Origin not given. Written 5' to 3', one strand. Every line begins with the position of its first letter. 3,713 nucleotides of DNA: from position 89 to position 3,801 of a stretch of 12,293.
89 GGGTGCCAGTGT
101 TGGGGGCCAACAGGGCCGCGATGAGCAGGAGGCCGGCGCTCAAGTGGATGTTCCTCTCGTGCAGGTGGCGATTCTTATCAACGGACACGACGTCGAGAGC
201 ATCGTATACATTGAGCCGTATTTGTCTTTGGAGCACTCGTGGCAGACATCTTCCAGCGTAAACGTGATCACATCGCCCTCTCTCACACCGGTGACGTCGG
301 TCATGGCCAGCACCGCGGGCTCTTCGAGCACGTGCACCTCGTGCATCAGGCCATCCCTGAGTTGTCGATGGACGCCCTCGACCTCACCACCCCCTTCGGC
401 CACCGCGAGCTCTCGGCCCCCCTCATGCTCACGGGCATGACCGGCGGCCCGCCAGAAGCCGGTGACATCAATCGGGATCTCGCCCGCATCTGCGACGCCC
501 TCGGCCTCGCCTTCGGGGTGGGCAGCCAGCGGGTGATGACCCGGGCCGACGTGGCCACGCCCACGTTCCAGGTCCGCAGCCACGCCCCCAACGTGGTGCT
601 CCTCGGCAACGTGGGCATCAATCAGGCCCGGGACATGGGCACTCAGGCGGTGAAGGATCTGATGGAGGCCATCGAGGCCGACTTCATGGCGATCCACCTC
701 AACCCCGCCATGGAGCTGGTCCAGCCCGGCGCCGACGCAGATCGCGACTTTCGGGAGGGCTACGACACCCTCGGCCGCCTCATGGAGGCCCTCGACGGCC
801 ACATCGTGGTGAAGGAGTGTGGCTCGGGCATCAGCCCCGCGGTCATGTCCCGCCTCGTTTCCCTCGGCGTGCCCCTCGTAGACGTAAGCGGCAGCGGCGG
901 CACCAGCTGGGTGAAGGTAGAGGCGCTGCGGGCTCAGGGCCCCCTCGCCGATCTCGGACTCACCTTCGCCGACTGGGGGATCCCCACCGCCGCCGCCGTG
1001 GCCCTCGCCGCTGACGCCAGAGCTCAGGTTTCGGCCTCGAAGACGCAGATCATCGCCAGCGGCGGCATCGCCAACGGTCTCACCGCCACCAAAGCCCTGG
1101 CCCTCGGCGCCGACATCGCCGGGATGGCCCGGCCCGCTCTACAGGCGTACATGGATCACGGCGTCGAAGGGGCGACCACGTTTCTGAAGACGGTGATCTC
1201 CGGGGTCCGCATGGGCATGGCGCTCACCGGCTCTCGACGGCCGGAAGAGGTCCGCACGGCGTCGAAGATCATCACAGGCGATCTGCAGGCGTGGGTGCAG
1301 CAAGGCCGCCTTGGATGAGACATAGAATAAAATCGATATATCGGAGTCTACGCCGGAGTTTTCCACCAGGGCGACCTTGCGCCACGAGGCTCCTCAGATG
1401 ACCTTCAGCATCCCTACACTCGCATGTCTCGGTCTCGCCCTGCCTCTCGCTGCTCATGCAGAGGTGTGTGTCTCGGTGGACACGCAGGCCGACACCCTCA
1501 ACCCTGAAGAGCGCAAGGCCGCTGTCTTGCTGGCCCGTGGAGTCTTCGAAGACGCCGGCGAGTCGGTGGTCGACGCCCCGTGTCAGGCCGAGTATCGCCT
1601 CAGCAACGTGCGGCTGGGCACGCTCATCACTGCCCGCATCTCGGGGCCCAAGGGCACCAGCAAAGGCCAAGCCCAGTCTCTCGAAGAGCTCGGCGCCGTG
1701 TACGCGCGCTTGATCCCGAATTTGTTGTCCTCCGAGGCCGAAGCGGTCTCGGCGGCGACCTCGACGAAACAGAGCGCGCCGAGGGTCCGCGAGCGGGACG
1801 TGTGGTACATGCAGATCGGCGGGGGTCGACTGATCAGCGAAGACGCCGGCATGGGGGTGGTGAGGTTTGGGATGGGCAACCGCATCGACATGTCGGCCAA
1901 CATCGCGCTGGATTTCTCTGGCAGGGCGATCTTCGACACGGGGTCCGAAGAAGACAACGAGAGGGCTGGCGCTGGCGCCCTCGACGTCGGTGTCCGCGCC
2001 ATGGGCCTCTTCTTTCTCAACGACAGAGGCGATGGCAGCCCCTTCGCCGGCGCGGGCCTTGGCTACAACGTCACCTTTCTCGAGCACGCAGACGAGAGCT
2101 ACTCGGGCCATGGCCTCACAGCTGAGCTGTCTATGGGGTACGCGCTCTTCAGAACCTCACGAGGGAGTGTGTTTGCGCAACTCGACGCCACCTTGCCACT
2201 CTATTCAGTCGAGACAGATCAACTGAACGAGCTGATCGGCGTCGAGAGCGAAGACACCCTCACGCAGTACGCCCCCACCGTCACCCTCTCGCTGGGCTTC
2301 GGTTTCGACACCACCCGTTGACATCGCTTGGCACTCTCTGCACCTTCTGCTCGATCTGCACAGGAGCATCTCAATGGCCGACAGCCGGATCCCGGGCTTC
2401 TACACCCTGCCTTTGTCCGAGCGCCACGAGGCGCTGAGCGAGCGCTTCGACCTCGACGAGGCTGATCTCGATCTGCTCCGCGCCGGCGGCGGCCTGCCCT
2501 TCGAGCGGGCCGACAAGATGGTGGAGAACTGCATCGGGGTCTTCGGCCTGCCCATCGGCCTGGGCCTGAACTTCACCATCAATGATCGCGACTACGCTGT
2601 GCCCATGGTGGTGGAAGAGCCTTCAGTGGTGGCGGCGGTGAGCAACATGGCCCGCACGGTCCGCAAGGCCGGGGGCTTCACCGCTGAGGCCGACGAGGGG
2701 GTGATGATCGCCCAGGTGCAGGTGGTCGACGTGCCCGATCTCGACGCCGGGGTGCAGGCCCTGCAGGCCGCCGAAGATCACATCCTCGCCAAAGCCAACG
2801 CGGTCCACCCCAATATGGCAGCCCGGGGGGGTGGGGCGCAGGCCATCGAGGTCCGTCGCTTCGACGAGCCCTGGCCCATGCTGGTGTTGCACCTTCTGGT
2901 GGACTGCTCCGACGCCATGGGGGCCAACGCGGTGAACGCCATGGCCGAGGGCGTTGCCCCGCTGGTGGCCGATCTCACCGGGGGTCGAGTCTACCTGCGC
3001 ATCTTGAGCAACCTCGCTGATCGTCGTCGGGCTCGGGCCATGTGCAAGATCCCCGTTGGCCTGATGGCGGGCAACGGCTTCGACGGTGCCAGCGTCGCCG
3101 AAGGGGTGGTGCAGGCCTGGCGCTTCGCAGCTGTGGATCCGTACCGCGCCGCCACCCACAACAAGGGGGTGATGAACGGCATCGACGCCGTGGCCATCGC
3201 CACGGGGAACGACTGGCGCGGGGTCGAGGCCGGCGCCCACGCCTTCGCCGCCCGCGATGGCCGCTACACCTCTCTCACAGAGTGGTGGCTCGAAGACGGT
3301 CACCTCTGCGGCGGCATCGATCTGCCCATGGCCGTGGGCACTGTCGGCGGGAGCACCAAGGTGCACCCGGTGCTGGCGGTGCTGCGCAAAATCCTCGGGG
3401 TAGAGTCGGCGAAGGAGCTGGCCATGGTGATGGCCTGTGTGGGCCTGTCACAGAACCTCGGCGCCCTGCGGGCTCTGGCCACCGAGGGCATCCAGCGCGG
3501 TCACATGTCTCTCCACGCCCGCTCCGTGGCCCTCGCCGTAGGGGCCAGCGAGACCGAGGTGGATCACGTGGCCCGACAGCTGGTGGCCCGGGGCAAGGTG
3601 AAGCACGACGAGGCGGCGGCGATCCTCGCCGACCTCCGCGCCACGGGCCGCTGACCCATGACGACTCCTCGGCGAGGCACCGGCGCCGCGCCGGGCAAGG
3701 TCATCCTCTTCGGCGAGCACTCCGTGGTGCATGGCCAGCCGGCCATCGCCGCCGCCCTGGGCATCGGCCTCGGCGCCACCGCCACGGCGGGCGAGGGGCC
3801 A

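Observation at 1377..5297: Two signal-peptide (outer-membrane-like) proteins interleaved within the fni-mvaA-mvk operon, one start-stop coupled to mevalonate kinase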

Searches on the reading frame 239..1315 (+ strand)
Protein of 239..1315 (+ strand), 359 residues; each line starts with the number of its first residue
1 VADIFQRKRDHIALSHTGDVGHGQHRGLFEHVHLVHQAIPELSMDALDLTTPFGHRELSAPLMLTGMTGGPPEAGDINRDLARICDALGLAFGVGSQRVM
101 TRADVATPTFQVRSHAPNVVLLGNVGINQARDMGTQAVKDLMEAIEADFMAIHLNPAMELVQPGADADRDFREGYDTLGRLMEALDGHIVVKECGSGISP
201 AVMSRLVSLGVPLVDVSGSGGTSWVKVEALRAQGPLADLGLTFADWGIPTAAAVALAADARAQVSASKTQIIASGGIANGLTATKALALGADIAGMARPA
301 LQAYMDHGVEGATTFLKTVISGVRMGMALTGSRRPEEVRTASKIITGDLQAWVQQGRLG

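Call 3: search_protein_families(library=pfam, proteins=[window:239-1315:+], max_evalue=0.01)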
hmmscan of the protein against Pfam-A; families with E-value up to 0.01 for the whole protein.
window:239-1315:+ (359 aa): 3 families
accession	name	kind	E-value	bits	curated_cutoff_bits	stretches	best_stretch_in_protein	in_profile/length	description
PF01070.24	FMN_dh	-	5.1e-16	59.1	24.9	1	175-340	207-345/350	FMN-dependent dehydrogenase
PF00478.31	IMPDH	-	0.00062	19.3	25.6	0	245-294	187-233/345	IMP dehydrogenase / GMP reductase domain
PF01645.23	Glu_synthase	-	0.0012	18.6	20.4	1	246-303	252-310/369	Conserved region in glutamate synthase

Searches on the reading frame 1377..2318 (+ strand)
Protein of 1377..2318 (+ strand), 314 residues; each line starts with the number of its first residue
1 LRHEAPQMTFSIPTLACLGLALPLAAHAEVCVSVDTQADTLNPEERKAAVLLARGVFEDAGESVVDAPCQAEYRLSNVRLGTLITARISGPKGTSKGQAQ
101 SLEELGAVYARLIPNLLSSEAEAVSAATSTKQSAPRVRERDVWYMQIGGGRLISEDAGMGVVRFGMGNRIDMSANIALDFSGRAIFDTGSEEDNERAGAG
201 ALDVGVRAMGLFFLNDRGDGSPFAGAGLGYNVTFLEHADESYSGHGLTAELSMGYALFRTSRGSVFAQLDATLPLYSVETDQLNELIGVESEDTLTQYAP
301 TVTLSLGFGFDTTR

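Call 3: search_protein_families(library=pfam, proteins=[window:1377-2318:+], max_evalue=0.01)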
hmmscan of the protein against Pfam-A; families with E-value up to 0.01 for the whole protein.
window:1377-2318:+ (314 aa): 1 family
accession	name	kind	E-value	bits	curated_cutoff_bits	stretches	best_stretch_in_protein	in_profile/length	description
PF13505.12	OMP_b-brl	-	0.0041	17.8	28.7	1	152-256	38-137/175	Outer membrane protein beta-barrel domain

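Call 7: find_homologous_proteins(query=window:1398-2318:+, max_evalue=0.001)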
Query window:1398-2318:+ (307 aa): 2 proteins with E <= 0.001 among 8000 candidates.
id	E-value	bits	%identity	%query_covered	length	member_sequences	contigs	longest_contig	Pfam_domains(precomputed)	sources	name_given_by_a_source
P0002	3.3e-195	665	100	100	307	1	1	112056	-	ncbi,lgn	ncbi:MAG: hypothetical protein ACE366_24170 [Bradymonadia bacterium]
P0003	2.6e-29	121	31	94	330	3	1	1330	-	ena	-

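Call 41: search_solved_structures(query=A2, max_evalue=10, show_alignments=2)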
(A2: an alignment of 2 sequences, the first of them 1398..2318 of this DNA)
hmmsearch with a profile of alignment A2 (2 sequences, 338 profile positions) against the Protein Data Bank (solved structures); distinct sequences matched with E-value up to 10: 0.

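Call 43: search_protein_families(library=ncbifam, proteins=[window:1398-2318:+, P0003], max_evalue=0.1)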
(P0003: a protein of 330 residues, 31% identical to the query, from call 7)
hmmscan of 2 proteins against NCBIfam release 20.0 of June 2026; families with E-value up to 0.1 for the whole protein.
window:1398-2318:+ (307 aa): 1 family
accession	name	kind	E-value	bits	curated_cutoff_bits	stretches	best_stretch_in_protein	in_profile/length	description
TIGR02863.1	spore_sspJ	equivalog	0.076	13.4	37.85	0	47-63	21-37/47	small acid-soluble spore protein SspJ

P0003 (330 aa): 0 families

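Call 45: find_related_loci(query=A2, collection=metagenome_contigs, flank=6000)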
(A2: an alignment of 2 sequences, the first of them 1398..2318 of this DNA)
Query A2 (307 aa) in metagenome_contigs; peptide patterns used: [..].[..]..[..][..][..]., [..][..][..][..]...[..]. (x = any residue, [..] = any of these).
541 stretches matched a pattern; 8 encode a relative of the query (tblastn E <= 1e-3); 8 distinct loci.
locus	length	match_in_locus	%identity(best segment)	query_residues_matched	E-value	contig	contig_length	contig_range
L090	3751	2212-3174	32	1-307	6e-39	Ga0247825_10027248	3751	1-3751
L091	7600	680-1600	34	19-307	2e-38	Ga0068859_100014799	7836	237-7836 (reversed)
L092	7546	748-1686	33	10-307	1e-36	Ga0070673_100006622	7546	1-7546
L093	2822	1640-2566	30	19-307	9e-36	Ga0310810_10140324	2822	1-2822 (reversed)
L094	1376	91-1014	30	19-307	4e-35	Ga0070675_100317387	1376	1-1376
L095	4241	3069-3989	31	19-307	2e-34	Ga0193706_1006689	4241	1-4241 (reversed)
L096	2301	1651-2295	35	19-231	3e-27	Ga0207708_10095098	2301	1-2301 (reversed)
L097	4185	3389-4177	32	10-254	5e-26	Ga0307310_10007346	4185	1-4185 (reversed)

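Call 50: search_protein_families(library=pfam, alignment_id=A3, max_evalue=1)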
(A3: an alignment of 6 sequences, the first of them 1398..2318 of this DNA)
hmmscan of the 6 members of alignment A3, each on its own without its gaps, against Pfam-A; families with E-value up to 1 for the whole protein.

A. member 1, window:1398-2318:+ (307 aa): 2 families
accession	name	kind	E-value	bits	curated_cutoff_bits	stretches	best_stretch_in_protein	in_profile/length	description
PF13505.12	OMP_b-brl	-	0.0038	17.8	28.7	1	145-249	38-137/175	Outer membrane protein beta-barrel domain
PF09575.15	Spore_SspJ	-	0.099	13.4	25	0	47-63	21-37/47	Small spore protein J (Spore_SspJ)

B. families by the number of members that match (of 6 scanned): 4 families
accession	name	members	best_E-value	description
PF02462.21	Opacity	2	0.071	Opacity family porin protein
PF25647.1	SFV1_VP4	2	0.23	Sulfolobus filamentous virus 1 major coat protein VP4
PF13505.12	OMP_b-brl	1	0.0038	Outer membrane protein beta-barrel domain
PF09575.15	Spore_SspJ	1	0.099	Small spore protein J (Spore_SspJ)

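Call 51: search_solved_structures(query=A3, max_evalue=10, show_alignments=2)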
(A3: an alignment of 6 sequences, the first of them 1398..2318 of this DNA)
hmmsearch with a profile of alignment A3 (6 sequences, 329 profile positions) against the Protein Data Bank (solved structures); distinct sequences matched with E-value up to 10: 2.
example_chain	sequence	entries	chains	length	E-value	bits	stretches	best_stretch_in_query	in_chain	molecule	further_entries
8qwq_A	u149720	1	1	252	0.01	18.3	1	214-274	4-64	Opacity protein opA60 (Fragment)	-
2maf_A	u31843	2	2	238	0.01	18.3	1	214-274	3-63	Opacity protein opA60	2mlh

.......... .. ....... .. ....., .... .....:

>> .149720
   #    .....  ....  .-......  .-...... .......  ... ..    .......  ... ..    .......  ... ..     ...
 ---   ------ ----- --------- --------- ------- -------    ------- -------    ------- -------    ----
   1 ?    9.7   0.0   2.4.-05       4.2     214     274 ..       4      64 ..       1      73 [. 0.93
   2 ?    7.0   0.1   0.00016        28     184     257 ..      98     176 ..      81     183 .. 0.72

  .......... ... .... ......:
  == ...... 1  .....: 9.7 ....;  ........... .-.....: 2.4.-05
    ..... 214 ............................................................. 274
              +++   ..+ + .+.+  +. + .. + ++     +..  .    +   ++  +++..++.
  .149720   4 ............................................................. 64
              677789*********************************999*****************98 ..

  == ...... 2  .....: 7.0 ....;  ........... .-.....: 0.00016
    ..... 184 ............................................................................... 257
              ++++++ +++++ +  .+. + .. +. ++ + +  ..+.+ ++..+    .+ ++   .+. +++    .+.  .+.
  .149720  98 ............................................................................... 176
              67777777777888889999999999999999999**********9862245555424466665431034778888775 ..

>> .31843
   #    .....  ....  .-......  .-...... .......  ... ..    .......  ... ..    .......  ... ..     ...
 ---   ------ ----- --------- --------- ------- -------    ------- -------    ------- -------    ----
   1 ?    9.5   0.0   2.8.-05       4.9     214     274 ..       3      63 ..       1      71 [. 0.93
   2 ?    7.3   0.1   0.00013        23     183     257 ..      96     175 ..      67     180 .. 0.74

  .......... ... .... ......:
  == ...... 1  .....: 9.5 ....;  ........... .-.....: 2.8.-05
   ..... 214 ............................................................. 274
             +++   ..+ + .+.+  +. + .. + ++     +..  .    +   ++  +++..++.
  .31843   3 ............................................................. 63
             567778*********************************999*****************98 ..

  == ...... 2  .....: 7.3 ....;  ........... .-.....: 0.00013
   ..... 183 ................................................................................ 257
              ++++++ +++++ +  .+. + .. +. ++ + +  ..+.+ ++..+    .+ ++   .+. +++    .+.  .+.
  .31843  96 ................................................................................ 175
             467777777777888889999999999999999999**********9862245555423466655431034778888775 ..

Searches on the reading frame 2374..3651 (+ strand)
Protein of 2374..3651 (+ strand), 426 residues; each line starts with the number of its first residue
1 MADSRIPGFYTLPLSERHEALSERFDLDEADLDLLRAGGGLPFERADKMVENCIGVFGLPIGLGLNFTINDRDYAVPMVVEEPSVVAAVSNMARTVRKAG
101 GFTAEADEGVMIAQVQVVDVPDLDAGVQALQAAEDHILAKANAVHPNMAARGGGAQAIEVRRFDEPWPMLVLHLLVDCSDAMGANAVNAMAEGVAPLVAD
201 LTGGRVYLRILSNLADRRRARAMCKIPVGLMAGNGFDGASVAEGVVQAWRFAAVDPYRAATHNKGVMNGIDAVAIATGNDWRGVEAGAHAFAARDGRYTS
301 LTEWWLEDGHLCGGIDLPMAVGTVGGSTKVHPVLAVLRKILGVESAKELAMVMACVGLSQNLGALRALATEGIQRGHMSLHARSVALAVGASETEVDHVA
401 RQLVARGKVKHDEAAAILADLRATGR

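Call 3: search_protein_families(library=pfam, proteins=[window:2374-3651:+], max_evalue=0.01)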
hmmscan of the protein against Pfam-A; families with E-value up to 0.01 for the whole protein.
window:2374-3651:+ (426 aa): 1 family
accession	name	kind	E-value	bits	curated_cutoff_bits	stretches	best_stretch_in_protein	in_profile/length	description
PF00368.23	HMG-CoA_red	-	9.9e-109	364.2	27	1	15-382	3-368/368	Hydroxymethylglutaryl-coenzyme A reductase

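Call 11: find_related_loci(query=window:2374-3651:+, collection=genome_contigs, flank=10000)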
Query window:2374-3651:+ (426 aa) in genome_contigs; peptide patterns used: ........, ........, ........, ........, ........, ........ (x = any residue, [..] = any of these).
599 stretches matched a pattern (row limit reached: there are more); 584 encode a relative of the query (tblastn E <= 1e-3); the best 80 are kept; 80 distinct loci.
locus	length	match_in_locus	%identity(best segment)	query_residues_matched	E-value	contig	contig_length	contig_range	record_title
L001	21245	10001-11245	73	4-418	0e+0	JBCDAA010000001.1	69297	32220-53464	MAG: Myxococcota bacterium isolate P01_F01_bin.48 k141_122679_length_69297_cov_14.4554, whole genome shotgun sequence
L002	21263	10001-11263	71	1-421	0e+0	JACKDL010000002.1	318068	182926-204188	MAG: Myxococcales bacterium isolate HK-STAS-MYXO-6 HK-STAS-MYXO-6_2, whole genome shotgun sequence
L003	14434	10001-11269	71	1-423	0e+0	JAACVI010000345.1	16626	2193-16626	MAG: Myxococcales bacterium isolate CG_2015-01_69_45 CG_2015-01_curated_scaffold_4100, whole genome shotgun sequence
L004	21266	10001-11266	74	1-422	0e+0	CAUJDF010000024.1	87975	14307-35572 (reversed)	MAG: Myxococcota bacterium isolate KLAP118 genome assembly, contig: KLAP118_510383, whole genome shotgun sequence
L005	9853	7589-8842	69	1-418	0e+0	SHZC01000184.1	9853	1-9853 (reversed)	MAG: Myxococcales bacterium isolate Baikal-deep-G135 BACOMB-C33079, whole genome shotgun sequence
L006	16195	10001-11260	70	4-423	0e+0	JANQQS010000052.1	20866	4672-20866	MAG: Myxococcota bacterium isolate IP29b_bin.34 k99_2498668, whole genome shotgun sequence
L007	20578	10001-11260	70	3-422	0e+0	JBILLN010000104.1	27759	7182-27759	MAG: Bradymonadia bacterium isolate ME2017-08-05_3300034118_group7_bin165 Rohwer_bin1474_scaffold_587_c1, whole genome s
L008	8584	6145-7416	69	3-426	7e-177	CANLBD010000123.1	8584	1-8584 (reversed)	MAG: Myxococcales bacterium isolate ZE-Jul18-54 genome assembly, contig: ZE-Jul18-C10280, whole genome shotgun sequence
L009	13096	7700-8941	67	4-417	4e-174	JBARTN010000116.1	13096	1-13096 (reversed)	MAG: Polyangiales bacterium isolate MFD12925_ilm_asm_bin34 k127_317939, whole genome shotgun sequence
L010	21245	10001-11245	66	3-417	5e-169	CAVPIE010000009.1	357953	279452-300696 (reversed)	MAG: uncultured delta proteobacterium isolate MFD09964.bin.1.42 genome assembly, contig: contig_35551, whole genome shot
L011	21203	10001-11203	67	4-404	5e-166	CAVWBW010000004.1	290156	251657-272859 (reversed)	MAG: uncultured delta proteobacterium isolate MFD03804.bin.1.273 genome assembly, contig: contig_29174, whole genome sho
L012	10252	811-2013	66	4-404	6e-164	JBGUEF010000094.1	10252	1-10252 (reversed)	MAG: Deltaproteobacteria bacterium isolate 35D-01 NODE_94_length_10252_cov_2.902801, whole genome shotgun sequence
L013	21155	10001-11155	66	4-388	2e-162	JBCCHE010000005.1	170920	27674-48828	MAG: Myxococcota bacterium isolate P01_B01_bin.6 k141_2178180_length_170920_cov_56.2420, whole genome shotgun sequence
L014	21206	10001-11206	66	3-404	2e-158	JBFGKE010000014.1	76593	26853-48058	MAG: Polyangiales bacterium isolate Mix_sand03.2021.01.D.40 k141_1740222_length_76593_cov_15.9313, whole genome shotgun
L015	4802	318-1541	61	1-410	8e-160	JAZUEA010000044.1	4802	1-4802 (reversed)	MAG: Myxococcota bacterium isolate T1900045303_TH20190073.MAGScoT_cleanbin_000050 SGB_6156_k141_904687, whole genome sho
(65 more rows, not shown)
